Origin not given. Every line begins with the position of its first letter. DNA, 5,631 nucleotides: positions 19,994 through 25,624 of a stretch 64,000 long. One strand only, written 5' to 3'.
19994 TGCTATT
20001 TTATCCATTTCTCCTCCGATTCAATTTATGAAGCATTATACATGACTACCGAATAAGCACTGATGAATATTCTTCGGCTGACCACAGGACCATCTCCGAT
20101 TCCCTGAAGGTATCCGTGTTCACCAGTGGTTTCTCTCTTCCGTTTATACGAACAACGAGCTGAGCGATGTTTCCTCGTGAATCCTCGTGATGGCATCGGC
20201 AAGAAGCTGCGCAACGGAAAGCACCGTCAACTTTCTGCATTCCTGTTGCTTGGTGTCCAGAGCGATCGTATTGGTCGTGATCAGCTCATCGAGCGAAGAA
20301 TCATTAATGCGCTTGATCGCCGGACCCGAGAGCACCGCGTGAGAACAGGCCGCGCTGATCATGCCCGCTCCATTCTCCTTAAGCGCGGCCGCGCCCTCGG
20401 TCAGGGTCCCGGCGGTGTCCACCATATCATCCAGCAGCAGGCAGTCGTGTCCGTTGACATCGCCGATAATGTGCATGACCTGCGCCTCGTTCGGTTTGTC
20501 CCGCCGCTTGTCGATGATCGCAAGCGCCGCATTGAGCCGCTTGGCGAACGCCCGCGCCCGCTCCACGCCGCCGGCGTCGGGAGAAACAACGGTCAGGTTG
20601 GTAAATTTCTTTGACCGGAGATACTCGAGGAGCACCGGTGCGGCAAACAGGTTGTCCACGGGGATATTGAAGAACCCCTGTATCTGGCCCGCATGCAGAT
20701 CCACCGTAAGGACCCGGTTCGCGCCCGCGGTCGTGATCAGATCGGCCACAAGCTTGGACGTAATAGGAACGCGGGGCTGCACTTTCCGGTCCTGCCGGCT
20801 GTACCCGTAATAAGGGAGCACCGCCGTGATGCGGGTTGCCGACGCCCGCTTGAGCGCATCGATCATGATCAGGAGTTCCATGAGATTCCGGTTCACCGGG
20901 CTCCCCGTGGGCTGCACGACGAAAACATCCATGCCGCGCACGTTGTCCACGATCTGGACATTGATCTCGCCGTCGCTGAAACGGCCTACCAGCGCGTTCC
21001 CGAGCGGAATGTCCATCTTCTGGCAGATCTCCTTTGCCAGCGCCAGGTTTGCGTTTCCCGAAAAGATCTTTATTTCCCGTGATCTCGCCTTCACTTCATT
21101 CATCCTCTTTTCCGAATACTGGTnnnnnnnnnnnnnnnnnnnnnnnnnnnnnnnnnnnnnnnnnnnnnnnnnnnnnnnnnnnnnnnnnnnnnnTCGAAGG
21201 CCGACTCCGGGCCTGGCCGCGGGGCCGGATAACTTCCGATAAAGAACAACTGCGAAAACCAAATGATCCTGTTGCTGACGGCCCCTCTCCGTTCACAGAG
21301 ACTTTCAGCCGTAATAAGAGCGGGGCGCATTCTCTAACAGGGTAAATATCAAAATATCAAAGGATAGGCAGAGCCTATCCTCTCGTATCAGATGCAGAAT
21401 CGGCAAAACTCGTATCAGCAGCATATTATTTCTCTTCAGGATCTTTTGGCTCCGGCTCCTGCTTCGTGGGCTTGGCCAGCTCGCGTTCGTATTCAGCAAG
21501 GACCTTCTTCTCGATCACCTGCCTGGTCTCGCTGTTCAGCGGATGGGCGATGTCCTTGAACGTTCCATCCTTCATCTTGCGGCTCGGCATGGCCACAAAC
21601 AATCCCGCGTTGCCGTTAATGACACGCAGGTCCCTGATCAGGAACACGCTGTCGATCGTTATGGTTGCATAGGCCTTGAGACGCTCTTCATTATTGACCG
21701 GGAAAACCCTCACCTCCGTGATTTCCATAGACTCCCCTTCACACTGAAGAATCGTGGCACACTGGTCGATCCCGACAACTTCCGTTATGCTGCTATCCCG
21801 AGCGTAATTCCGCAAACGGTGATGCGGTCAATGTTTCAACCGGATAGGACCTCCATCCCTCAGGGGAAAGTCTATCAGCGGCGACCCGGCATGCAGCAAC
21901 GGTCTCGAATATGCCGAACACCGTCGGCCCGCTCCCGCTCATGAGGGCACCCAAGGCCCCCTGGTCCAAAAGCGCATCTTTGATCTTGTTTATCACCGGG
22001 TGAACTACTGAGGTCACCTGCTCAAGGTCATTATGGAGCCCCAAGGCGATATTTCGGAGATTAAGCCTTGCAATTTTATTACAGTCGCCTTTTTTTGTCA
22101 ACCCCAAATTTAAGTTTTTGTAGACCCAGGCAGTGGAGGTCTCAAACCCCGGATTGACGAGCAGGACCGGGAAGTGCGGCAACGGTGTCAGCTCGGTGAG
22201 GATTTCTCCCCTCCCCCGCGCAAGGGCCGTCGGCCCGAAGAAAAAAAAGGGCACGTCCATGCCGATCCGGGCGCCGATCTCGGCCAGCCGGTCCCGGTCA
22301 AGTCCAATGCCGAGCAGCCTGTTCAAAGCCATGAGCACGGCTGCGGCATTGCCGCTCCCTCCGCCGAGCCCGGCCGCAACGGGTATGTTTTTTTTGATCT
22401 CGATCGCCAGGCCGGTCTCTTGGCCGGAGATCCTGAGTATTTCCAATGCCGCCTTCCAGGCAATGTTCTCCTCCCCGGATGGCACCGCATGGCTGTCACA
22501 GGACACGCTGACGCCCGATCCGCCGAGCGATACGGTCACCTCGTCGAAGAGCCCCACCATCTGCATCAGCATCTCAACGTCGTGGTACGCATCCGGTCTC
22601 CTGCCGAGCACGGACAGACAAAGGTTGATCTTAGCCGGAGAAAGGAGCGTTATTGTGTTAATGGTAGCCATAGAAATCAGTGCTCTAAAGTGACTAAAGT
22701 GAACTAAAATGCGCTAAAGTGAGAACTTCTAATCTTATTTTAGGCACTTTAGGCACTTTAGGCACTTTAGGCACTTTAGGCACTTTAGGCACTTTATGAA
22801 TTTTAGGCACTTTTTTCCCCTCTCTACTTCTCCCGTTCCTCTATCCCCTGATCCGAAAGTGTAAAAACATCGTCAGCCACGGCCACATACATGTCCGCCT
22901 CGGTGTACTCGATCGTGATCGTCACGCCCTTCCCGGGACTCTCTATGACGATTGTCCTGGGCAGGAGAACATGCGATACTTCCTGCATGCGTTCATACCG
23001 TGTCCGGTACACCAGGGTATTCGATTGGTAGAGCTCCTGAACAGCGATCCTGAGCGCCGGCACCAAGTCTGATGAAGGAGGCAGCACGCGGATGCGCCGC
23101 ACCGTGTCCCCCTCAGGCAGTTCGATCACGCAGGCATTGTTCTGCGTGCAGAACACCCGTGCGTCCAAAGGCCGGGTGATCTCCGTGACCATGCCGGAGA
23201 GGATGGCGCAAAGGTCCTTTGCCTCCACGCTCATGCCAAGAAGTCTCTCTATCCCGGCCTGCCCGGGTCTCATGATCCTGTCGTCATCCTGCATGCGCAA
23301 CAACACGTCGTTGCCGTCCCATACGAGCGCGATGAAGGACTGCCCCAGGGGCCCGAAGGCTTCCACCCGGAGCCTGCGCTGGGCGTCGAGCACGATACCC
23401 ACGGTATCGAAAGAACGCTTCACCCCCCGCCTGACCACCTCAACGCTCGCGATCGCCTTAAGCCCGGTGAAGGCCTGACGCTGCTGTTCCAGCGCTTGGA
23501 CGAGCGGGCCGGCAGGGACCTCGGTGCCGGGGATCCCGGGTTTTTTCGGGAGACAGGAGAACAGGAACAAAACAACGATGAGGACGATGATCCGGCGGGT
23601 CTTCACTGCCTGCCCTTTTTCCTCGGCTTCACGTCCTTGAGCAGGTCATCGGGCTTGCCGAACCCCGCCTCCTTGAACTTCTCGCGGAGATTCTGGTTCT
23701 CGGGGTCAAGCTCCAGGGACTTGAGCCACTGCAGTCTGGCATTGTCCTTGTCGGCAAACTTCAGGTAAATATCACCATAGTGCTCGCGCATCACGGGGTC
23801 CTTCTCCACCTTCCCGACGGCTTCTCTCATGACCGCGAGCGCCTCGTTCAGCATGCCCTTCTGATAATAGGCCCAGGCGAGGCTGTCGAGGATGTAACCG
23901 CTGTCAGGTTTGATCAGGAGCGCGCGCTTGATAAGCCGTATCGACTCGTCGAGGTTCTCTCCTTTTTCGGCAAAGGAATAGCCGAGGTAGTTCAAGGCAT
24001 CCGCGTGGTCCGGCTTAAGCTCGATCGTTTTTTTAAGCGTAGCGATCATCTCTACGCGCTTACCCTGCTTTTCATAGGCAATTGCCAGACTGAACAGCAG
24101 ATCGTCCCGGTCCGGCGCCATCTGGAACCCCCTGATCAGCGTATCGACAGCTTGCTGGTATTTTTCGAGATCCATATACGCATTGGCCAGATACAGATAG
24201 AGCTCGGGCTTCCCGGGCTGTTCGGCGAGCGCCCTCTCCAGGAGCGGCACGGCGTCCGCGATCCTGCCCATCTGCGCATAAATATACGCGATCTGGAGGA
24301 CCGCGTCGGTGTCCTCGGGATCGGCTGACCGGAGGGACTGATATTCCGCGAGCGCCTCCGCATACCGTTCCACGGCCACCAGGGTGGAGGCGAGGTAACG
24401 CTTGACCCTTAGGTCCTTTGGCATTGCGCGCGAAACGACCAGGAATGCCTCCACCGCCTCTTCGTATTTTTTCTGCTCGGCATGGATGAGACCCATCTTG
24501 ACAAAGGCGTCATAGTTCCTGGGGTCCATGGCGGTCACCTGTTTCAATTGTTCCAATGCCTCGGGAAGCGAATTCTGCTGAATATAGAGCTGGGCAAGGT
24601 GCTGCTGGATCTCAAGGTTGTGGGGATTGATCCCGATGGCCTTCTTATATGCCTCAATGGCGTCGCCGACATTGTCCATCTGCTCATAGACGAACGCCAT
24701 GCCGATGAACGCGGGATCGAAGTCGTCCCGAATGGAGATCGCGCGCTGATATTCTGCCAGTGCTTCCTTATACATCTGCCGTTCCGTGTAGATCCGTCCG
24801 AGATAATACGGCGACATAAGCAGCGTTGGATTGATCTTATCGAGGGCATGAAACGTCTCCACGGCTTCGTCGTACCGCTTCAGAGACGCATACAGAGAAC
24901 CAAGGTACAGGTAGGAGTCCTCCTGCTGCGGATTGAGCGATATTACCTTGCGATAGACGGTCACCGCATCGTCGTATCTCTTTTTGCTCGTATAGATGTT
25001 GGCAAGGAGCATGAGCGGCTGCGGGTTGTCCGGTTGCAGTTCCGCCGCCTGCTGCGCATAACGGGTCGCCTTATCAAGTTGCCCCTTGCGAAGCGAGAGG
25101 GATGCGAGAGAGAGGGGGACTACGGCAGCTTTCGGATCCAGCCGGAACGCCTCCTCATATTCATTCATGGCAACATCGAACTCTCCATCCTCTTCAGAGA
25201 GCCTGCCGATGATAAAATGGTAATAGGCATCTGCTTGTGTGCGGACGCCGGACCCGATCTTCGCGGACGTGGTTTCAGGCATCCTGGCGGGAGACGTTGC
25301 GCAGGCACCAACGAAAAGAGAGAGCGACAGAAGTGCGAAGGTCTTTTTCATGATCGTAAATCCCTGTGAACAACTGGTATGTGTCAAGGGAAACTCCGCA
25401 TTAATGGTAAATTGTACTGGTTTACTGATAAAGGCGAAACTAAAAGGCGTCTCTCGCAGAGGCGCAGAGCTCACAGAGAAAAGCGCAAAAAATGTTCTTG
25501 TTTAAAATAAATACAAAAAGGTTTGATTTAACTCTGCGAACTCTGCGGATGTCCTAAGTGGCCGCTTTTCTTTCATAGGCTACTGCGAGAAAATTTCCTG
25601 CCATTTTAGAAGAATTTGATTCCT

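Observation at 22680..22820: Composite repeat element with inverted arms of 9-10 bp tandem units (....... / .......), two copies inside conserved operons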

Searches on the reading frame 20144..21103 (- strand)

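Call 12: search_protein_families(library=pfam, proteins=[window:20144-21103:-])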
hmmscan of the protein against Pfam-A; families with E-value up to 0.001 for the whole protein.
window:20144-21103:- (319 aa): 3 families
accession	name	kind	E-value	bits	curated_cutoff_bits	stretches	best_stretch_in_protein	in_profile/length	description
PF13793.12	Pribosyltran_N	-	9.9e-54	180.6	25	1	11-127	1-117/117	N-terminal domain of ribose phosphate pyrophosphokinase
PF14572.12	Pribosyl_synth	-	2.8e-29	102.8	27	1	205-318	70-183/184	Phosphoribosyl synthetase-associated domain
PF00156.33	Pribosyltran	-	6.8e-20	71.4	26.3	1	161-283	22-152/158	Phosphoribosyl transferase domain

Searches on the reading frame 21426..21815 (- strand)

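Call 51: search_protein_families(library=pfam, proteins=[window:21426-21815:-], max_evalue=0.01)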
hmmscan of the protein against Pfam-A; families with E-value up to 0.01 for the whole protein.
window:21426-21815:- (129 aa): 1 family
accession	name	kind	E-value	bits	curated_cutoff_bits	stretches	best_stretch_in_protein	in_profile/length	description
PF04026.17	SpoVG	-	4.1e-33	113.8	29.6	1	30-110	1-81/82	SpoVG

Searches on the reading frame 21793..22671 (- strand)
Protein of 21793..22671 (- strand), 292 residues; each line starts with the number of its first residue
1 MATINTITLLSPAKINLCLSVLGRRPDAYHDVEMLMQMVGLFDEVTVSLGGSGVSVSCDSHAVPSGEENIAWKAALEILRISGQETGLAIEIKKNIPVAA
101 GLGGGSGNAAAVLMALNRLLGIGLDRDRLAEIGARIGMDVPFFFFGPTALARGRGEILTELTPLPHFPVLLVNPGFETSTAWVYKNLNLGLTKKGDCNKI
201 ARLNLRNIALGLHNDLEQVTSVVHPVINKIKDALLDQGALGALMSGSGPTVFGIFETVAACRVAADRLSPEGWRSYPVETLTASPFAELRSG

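Call 12: search_protein_families(library=pfam, proteins=[window:21793-22671:-])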
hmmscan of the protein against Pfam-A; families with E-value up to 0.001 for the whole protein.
window:21793-22671:- (292 aa): 2 families
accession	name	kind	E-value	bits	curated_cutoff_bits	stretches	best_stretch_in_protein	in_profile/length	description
PF00288.32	GHMP_kinases_N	-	4.5e-20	72.1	22.3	1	69-146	1-86/87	GHMP kinases N terminal domain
PF08544.19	GHMP_kinases_C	-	1.1e-11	45.4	21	1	204-257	17-69/85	GHMP kinases C terminal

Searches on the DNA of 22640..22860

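Call 41: search_rna_families(source=window, start=22640, end=22860, threshold=evalue, max_evalue=10)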
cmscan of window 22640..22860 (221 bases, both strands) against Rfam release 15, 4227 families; matches with E-value up to 10: 20.
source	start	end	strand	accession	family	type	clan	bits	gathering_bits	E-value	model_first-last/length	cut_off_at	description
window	22677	22777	+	RF03616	MIR1888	Gene; miRNA;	-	29.8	72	0.00031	1-101/101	no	MIR1888 microRNA precursor family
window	22679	22775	+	RF03802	MIR5649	Gene; miRNA;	-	28.3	100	0.00062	1-101/101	no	MIR5649 microRNA precursor family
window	22672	22798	+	RF04079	MIR161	Gene; miRNA;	-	25.9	90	0.0011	1-136/136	no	MIR161 microRNA precursor family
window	22679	22775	-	RF03723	MIR7125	Gene; miRNA;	-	25.8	100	0.0012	1-107/107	no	MIR7125 microRNA precursor family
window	22681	22764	-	RF03588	mir-2319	Gene; miRNA;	-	24.9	89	0.0038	1-71/71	no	mir-2319 microRNA precursor family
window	22681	22764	+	RF03588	mir-2319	Gene; miRNA;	-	22.3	89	0.02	1-71/71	no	mir-2319 microRNA precursor family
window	22683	22771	-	RF03501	mir-3140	Gene; miRNA;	-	22.1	93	0.042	1-90/90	no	mir-3140 microRNA precursor family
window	22680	22774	+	RF04071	MIR2863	Gene; miRNA;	CL00139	21.2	94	0.049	1-113/113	no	MIR2863 microRNA precursor family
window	22676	22771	+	RF00051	mir-17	Gene; miRNA;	-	19.9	49.5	0.025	1-80/80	no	mir-17 microRNA precursor family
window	22687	22795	+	RF03940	MIR9563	Gene; miRNA;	-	19.9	90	0.17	1-127/127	no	MIR9563 microRNA precursor family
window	22686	22760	+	RF03659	MIR2871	Gene; miRNA;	-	19.6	99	0.21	1-118/118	no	MIR2871 microRNA precursor family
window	22687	22768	+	RF03305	mir-3338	Gene; miRNA;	-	18.9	95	0.22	1-84/84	no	mir-3338 microRNA precursor family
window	22702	22755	-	RF03948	mir-5045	Gene; miRNA;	-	18.5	80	0.21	1-57/57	no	mir-5045 microRNA precursor family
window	22689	22775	-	RF03436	mir-759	Gene; miRNA;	-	18.1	100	0.89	1-89/89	no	mir-759 microRNA precursor family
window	22714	22759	+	RF02379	csRNA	Gene; sRNA;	-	17.5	57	5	1-93/93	no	Cia-dependent small RNA csRNA1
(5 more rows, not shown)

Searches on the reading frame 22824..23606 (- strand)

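Call 12: search_protein_families(library=pfam, proteins=[window:22824-23606:-])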
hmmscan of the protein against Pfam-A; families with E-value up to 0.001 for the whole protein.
window:22824-23606:- (260 aa): 1 family
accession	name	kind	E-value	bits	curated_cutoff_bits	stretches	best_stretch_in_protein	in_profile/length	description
PF03550.21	LolB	-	0.00065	20.2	23.7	0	76-139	28-92/151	Outer membrane lipoprotein LolB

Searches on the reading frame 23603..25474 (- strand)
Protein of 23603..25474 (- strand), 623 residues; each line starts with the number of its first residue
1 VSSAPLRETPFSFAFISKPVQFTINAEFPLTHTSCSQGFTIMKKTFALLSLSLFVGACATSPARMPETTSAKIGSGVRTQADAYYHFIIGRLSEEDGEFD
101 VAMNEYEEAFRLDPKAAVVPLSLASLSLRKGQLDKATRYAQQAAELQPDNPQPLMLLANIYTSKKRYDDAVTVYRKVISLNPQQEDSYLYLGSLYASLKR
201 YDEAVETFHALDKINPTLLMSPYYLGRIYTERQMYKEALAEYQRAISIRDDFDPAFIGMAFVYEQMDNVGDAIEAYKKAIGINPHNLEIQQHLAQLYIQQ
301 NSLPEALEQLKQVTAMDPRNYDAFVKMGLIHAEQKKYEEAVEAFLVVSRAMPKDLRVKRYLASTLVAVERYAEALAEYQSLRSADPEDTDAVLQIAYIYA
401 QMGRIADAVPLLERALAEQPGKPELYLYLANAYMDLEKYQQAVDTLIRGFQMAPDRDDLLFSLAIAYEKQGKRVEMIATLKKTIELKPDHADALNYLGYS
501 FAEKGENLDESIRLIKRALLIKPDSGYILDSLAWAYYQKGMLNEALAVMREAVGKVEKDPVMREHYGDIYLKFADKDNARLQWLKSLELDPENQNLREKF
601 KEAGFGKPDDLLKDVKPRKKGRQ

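Call 12: search_protein_families(library=pfam, proteins=[window:23603-25474:-])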
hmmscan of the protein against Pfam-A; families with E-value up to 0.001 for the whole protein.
window:23603-25474:- (623 aa): 41 families (the best 25 are shown)
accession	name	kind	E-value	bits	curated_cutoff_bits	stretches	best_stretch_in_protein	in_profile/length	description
PF07719.23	TPR_2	-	5.9e-58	188.7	27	1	154-183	4-33/34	Tetratricopeptide repeat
PF14559.12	TPR_19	-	1e-53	180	25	6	400-454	2-56/68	Tetratricopeptide repeat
PF13181.12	TPR_8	-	1.3e-48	159.4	25.7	1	154-183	4-33/34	Tetratricopeptide repeat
PF13414.12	TPR_11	-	1.4e-48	162.8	26.8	3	158-197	1-40/42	TPR repeat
PF13432.12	TPR_16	-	1.4e-46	156.9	32.7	4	293-347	3-57/65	Tetratricopeptide repeat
PF00515.34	TPR_1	-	4.7e-45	150.1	27.8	2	154-183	4-33/34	Tetratricopeptide repeat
PF13428.12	TPR_14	-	4.9e-44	144.6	23.5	1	390-431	2-43/44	Tetratricopeptide repeat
PF13431.12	TPR_17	-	9.5e-39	128.9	24.4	1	174-205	2-33/34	Tetratricopeptide repeat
PF13176.12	TPR_7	-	8.9e-35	116.2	27.9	1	154-186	2-34/36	Tetratricopeptide repeat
PF23914.1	TPR_CcmH_CycH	-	3.1e-31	108.8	42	2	265-354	62-154/158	Cytochrome c-type biogenesis protein H TPR domain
PF13424.12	TPR_12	-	1.1e-29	102.8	30.1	1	258-317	8-75/77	Tetratricopeptide repeat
PF12895.13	ANAPC3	-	6.9e-29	100.4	27.2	3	164-244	2-81/82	Anaphase-promoting complex, cyclosome, subunit 3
PF13174.12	TPR_6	-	2e-25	88.1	26.3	0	186-216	1-31/33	Tetratricopeptide repeat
PF13371.12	TPR_9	-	3.3e-23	81.9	35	1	365-423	5-63/73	Tetratricopeptide repeat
PF25063.1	ARM_TT21_C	-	7.9e-22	78.6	35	2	185-291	95-202/209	Tetratricopeptide repeat protein 21 C-terminal ARM domain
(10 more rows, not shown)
